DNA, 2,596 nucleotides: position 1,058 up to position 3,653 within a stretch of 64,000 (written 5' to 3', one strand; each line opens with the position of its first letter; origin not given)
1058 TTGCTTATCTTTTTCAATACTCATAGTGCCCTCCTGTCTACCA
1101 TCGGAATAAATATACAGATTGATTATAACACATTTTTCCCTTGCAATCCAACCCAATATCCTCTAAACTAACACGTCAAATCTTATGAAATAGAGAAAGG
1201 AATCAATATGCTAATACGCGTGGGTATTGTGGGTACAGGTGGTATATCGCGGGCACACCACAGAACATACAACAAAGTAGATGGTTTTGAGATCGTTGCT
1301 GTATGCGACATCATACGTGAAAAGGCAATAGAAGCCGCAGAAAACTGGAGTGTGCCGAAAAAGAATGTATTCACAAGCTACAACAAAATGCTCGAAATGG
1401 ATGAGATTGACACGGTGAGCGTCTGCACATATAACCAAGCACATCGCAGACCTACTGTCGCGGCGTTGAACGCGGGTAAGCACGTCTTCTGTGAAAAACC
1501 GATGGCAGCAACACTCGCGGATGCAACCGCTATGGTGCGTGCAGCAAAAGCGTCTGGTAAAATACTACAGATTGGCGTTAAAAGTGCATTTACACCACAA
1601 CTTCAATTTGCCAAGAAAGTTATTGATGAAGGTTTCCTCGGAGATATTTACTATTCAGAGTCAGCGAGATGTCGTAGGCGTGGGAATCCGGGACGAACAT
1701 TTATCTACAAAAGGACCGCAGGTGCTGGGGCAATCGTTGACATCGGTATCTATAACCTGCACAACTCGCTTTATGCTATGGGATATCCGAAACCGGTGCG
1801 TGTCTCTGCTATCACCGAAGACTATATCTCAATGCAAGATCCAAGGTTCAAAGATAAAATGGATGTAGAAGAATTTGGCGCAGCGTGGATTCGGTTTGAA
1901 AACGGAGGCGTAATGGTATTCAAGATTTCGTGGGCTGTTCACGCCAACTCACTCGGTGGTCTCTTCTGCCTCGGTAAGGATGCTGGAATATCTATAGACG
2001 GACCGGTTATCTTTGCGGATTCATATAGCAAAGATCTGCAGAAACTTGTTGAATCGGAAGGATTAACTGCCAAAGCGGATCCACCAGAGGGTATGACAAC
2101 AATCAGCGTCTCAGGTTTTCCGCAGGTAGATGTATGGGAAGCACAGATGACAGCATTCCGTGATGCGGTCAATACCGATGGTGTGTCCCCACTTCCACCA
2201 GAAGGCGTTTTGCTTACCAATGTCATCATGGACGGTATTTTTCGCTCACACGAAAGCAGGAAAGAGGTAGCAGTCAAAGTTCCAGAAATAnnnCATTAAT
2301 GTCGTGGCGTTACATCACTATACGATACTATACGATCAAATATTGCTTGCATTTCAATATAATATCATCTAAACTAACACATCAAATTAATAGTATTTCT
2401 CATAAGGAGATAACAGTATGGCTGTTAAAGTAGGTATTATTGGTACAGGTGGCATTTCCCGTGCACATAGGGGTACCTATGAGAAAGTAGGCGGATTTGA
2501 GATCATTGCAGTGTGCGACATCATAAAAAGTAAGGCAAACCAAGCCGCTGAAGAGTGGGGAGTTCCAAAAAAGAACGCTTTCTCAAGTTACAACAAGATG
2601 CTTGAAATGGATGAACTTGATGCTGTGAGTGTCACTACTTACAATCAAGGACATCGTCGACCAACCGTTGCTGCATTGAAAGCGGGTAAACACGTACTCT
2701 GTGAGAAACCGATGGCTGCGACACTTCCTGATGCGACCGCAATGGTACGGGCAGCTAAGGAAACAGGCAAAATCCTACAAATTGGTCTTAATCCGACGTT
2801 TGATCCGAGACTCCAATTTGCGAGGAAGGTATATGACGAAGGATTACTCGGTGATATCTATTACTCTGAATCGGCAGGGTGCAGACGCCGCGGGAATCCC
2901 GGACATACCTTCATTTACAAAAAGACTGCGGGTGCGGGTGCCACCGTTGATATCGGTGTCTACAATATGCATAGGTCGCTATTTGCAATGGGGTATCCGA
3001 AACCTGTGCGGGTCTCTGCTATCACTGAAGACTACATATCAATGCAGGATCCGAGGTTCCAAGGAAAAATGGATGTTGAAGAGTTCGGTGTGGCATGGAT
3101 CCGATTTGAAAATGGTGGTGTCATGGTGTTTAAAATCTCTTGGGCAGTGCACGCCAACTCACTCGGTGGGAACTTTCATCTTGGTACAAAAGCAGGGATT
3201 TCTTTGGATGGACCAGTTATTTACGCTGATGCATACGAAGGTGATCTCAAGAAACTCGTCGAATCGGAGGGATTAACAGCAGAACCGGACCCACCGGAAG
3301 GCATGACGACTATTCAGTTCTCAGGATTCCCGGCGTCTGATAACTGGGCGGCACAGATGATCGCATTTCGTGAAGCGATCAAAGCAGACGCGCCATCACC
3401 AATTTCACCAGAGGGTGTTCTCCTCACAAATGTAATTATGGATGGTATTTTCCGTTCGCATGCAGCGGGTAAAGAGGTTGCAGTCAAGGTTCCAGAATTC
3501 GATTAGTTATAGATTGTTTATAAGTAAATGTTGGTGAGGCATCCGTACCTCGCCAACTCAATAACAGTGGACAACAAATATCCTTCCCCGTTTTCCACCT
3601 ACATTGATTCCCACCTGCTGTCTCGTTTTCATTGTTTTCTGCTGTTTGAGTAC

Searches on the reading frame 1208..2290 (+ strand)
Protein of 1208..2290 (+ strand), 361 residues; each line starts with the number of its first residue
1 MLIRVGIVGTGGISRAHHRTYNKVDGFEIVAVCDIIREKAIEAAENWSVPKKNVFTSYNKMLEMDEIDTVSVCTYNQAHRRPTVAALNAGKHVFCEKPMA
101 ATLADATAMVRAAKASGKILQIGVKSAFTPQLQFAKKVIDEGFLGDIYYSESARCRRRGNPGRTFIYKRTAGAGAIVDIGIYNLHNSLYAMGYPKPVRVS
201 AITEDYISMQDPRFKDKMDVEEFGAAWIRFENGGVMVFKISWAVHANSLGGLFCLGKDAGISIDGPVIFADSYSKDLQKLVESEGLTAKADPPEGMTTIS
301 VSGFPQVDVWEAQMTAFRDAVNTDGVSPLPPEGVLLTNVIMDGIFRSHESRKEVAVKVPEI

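Call 83: search_protein_families(library=pfam, proteins=[window:1208-2290:+], max_evalue=0.00001)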
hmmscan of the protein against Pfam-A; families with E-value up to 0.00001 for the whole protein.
window:1208-2290:+ (361 aa): 3 families
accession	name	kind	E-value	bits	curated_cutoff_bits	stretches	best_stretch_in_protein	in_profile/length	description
PF01408.29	GFO_IDH_MocA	-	2.7e-32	112.4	24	1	3-123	1-119/120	Oxidoreductase family, NAD-binding Rossmann fold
PF22725.1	GFO_IDH_MocA_C3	-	4.2e-15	56.3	27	1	133-247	2-109/124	GFO/IDH/MocA C-terminal domain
PF02894.22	GFO_IDH_MocA_C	-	2.9e-08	34.2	22.9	1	136-356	1-218/218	Oxidoreductase family, C-terminal alpha/beta domain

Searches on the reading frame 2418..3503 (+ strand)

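Call 83: search_protein_families(library=pfam, proteins=[window:2418-3503:+], max_evalue=0.00001)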
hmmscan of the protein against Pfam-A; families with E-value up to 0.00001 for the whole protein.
window:2418-3503:+ (362 aa): 3 families
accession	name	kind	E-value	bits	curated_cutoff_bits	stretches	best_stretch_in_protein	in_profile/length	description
PF01408.29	GFO_IDH_MocA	-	1.4e-29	103.7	24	1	3-123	1-119/120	Oxidoreductase family, NAD-binding Rossmann fold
PF22725.1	GFO_IDH_MocA_C3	-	3.6e-13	50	27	1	133-248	2-110/124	GFO/IDH/MocA C-terminal domain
PF02894.22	GFO_IDH_MocA_C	-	2.5e-07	31.1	22.9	1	140-356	5-218/218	Oxidoreductase family, C-terminal alpha/beta domain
